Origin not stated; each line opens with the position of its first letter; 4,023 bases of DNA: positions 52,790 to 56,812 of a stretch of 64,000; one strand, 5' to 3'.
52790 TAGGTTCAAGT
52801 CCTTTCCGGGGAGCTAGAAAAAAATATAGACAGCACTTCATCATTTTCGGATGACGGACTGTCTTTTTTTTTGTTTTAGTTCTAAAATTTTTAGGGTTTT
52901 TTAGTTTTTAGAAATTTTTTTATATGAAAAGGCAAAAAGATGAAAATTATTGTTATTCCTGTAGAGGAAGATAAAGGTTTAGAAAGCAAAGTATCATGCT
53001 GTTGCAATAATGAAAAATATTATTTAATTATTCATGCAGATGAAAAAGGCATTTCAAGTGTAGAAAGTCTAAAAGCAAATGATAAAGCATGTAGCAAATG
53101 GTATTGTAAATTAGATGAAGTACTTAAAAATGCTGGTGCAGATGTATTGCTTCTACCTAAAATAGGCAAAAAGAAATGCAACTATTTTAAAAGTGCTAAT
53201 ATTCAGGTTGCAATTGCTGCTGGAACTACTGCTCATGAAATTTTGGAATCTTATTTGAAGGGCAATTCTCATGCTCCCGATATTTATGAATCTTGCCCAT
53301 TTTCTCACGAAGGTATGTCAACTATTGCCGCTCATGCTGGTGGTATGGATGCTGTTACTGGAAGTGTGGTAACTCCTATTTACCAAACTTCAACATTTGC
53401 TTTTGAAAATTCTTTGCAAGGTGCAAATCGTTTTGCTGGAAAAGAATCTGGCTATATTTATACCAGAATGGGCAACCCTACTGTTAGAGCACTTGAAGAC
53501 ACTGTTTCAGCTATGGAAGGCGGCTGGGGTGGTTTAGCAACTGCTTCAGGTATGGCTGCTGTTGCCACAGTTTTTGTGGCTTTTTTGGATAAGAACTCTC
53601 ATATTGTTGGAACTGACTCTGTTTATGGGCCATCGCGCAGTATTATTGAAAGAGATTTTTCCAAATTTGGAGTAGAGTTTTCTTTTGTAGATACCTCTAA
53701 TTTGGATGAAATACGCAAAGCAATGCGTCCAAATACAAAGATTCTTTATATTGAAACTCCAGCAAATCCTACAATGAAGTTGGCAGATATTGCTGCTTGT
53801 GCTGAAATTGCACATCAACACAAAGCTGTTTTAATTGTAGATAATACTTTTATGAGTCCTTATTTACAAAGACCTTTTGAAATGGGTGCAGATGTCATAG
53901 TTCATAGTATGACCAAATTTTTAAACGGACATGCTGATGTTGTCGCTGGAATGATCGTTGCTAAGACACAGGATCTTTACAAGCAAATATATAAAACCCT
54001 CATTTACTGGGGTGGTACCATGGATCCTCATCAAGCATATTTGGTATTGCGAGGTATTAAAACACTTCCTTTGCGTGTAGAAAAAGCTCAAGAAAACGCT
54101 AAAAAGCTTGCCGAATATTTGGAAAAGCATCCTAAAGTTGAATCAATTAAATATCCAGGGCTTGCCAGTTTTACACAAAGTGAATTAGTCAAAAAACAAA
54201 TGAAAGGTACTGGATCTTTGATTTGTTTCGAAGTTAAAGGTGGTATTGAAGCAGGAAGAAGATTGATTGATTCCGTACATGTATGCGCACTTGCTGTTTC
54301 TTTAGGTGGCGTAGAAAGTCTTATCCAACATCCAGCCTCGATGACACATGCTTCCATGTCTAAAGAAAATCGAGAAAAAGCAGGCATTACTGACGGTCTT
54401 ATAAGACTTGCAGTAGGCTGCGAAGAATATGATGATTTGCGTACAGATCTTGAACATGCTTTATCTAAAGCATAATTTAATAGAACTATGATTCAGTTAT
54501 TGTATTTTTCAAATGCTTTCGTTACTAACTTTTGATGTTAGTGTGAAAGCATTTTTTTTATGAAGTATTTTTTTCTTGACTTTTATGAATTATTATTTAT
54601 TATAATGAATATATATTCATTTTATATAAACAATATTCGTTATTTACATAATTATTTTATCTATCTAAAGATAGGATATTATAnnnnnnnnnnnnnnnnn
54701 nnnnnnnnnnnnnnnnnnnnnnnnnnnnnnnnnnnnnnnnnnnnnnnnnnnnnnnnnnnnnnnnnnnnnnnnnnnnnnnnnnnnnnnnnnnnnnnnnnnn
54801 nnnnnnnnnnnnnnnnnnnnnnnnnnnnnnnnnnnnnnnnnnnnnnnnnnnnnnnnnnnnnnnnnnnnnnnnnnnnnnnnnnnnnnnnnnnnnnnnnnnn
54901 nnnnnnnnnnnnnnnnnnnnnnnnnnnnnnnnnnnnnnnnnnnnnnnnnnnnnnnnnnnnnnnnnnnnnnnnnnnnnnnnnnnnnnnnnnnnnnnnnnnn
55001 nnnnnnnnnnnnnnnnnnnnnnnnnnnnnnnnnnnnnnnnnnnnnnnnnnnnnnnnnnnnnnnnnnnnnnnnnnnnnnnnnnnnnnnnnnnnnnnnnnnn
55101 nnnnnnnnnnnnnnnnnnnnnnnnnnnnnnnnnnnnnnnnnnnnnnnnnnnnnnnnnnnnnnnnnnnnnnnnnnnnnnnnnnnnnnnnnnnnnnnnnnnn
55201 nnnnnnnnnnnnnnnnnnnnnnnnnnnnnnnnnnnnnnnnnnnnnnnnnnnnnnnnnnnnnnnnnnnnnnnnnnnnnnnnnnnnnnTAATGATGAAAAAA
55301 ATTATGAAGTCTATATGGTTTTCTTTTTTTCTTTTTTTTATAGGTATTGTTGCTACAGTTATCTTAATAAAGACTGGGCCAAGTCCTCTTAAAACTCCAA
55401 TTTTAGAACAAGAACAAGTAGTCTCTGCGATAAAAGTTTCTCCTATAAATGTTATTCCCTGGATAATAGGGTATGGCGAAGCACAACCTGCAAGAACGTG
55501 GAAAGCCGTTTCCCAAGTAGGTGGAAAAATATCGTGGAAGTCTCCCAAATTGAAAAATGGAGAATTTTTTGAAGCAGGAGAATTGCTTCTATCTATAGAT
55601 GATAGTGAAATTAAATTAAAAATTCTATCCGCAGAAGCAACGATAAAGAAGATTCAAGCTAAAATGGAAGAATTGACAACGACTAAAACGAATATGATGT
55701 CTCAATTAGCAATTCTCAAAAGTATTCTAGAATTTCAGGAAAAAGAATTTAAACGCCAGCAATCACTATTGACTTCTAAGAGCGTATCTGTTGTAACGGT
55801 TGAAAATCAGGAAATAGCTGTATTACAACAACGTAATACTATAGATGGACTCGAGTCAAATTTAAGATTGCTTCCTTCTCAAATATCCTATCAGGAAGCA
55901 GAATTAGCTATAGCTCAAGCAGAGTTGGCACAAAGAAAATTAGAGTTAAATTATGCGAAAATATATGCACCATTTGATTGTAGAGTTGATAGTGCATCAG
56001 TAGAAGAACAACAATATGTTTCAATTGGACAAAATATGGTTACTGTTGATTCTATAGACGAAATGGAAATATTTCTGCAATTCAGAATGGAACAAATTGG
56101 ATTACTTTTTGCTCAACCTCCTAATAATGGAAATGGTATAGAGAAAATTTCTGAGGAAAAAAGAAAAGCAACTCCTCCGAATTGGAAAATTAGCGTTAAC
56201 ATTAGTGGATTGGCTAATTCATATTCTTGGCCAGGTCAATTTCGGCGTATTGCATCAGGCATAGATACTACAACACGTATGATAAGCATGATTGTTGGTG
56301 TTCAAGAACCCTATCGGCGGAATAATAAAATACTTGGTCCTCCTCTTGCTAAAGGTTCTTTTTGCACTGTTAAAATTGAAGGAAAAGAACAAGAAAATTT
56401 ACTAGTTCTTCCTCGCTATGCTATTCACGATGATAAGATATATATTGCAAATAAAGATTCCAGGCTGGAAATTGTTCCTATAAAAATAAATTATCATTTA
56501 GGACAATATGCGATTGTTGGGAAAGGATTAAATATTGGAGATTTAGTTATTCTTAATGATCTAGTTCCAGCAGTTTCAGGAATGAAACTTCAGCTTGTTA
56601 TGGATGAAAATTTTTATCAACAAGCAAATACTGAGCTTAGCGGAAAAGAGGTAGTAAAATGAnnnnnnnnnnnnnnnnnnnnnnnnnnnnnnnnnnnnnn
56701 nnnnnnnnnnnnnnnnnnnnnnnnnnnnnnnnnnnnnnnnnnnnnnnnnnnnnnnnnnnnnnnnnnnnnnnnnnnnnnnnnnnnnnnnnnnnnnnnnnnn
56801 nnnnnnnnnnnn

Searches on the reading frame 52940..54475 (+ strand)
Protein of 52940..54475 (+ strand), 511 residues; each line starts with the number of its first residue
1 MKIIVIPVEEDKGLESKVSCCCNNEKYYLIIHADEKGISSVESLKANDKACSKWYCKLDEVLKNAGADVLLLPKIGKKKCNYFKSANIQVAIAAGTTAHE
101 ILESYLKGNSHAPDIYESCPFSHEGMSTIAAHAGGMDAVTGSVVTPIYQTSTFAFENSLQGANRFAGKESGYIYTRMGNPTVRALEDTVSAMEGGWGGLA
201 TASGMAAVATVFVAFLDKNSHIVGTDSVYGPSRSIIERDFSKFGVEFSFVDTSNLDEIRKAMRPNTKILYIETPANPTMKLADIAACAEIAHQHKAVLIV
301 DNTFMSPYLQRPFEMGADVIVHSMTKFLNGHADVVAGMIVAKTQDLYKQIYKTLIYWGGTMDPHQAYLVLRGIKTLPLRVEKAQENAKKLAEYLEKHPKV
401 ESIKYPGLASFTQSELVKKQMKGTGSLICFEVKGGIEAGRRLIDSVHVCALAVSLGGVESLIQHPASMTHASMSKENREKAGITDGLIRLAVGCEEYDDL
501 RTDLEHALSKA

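Call 36: search_protein_families(library=ncbifam, proteins=[window:52940-54475:+], max_evalue=1e-10)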
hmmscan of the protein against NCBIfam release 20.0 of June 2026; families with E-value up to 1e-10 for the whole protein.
window:52940-54475:+ (511 aa): 43 families (the best 25 are shown)
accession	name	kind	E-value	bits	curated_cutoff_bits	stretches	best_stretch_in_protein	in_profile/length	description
NF004876.0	PRK06234.1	subfamily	2.7e-146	487.7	666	1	123-510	6-397/400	methionine gamma-lyase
TIGR01328.1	met_gam_lyase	equivalog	8e-142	472.7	549.7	1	125-509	3-389/391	methionine gamma-lyase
NF005695.0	PRK07503.1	equivalog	1.4e-132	442.2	666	1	123-510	7-396/403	methionine gamma-lyase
NF006003.0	PRK08133.1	equivalog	3.8e-126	421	522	1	125-509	11-395/396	O-succinylhomoserine sulfhydrylase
NF005263.0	PRK06767.1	equivalog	2.8e-125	418.4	617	1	125-510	5-385/392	methionine gamma-lyase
NF005810.0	PRK07671.1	equivalog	1.5e-121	406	594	1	136-508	14-376/377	bifunctional cystathionine gamma-lyase/homocysteine desulfhydrase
NF005976.0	PRK08064.1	equivalog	1.4e-120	402.8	627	1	135-510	17-382/390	cystathionine beta-lyase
NF004821.0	PRK06176.1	equivalog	5.3e-118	394.2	642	1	131-510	8-378/380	cystathionine gamma-synthase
TIGR01326.1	OAH_OAS_sulfhy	subfamily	5.5e-118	394.3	495.1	2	127-344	3-221/418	O-acetylhomoserine aminocarboxypropyltransferase/cysteine synthase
NF005871.0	PRK07811.1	equivalog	1.5e-117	392.5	513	1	122-510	9-388/389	cystathionine gamma-synthase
TIGR01325.1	O_suc_HS_sulf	equivalog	9.9e-114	379.9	510.05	1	131-508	5-380/380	O-succinylhomoserine sulfhydrylase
TIGR02080.1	O_succ_thio_ly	equivalog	4.3e-108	361.4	504.55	1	127-509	5-380/382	cystathionine gamma-synthase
NF006096.0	PRK08248.1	equivalog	1.2e-107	360.3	726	2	126-343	9-227/431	homocysteine synthase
NF005872.0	PRK07812.1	equivalog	1.3e-106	356.7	703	2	128-343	19-236/439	bifunctional o-acetylhomoserine/o-acetylserine sulfhydrylase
NF006004.0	PRK08134.1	equivalog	1.7e-106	356.5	636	2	122-343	5-227/433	O-acetylhomoserine aminocarboxypropyltransferase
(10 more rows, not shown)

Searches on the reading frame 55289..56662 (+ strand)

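Call 36: search_protein_families(library=ncbifam, proteins=[window:55289-56662:+], max_evalue=1e-10)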
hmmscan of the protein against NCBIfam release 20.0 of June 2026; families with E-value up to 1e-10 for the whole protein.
window:55289-56662:+ (457 aa): 4 families
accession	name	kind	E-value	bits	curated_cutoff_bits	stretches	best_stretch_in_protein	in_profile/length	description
TIGR01730.1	RND_mfp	subfamily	1.8e-38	132.3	94.9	1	202-435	114-320/322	efflux RND transporter periplasmic adaptor subunit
NF008589.1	PRK11556.1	equivalog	5.8e-14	51.8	391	0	196-438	166-389/392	MdtA/MuxA family multidrug efflux RND transporter periplasmic adaptor subunit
TIGR00998.1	8a0101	subfamily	5.7e-12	45.2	390.8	1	68-269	40-251/334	EmrA/EmrK family multidrug efflux transporter periplasmic adaptor subunit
NF007132.1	PRK09578.1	equivalog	5.5e-11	41.8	512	0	203-448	154-387/396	MexX/AxyX family multidrug efflux RND transporter periplasmic adaptor subunit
